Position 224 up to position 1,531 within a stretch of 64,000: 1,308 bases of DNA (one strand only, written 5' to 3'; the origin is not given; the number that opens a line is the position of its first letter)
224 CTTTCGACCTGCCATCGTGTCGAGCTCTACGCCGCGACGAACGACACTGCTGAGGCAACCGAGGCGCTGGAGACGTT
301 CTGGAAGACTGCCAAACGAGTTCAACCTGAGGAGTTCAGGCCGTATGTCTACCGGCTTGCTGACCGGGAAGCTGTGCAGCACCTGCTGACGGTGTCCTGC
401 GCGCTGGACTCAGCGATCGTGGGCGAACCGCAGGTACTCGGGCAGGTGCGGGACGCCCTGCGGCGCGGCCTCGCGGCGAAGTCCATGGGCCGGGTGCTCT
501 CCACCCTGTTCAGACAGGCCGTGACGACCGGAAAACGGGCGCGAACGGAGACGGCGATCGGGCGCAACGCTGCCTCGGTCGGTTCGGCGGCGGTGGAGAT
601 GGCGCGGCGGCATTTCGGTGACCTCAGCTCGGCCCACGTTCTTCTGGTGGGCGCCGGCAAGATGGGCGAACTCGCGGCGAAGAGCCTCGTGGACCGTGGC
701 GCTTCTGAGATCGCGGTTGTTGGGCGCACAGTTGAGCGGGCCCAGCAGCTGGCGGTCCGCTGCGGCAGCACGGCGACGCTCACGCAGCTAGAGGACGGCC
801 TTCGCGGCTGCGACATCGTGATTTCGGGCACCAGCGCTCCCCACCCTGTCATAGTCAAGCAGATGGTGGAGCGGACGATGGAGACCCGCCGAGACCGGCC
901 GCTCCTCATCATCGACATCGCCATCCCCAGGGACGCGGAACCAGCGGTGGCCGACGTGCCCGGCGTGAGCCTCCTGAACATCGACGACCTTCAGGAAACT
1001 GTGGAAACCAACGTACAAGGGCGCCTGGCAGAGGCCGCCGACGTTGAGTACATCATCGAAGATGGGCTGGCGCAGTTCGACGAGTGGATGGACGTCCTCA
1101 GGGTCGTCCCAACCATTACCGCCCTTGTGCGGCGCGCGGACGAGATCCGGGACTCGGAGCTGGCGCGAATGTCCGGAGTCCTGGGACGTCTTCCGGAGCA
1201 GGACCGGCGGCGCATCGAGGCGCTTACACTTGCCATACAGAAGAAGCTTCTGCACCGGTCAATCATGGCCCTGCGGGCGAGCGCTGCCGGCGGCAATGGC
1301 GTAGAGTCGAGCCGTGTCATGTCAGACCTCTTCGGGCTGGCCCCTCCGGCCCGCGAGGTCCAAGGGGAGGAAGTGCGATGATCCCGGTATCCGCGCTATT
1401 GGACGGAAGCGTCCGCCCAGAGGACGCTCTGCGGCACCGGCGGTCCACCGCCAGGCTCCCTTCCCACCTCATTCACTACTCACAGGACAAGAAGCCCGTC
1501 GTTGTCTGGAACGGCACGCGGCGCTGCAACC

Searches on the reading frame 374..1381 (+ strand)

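Call 36: search_protein_families(library=pfam, proteins=[window:374-1381:+], max_evalue=0.001)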
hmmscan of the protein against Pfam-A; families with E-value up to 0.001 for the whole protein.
window:374-1381:+ (335 aa): 7 families
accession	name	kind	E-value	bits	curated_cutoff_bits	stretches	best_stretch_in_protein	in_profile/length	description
PF01488.26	Shikimate_DH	-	5.1e-41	140.4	24.3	1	75-208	1-137/138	Shikimate / quinate 5-dehydrogenase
PF00745.25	GlutR_dimer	-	3.1e-22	79.2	22.9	1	224-322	2-99/99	Glutamyl-tRNAGlu reductase, dimerisation domain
PF05201.20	GlutR_N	-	1.7e-19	70.6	27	1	1-60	92-151/151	Glutamyl-tRNAGlu reductase, N-terminal domain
PF03807.23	F420_oxidored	-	1.1e-06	29.5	21.6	1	91-182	4-91/94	NADP oxidoreductase coenzyme F420-dependent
PF08659.16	KR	-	0.00029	21.2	22.6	1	89-166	3-73/180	KR domain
PF13241.12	NAD_binding_7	-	0.0003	21.8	22.1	1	83-156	4-72/104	Putative NAD(P)-binding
PF03435.24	Sacchrp_dh_NADP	-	0.00094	20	25.1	0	89-128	1-41/129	Saccharopine dehydrogenase NADP binding domain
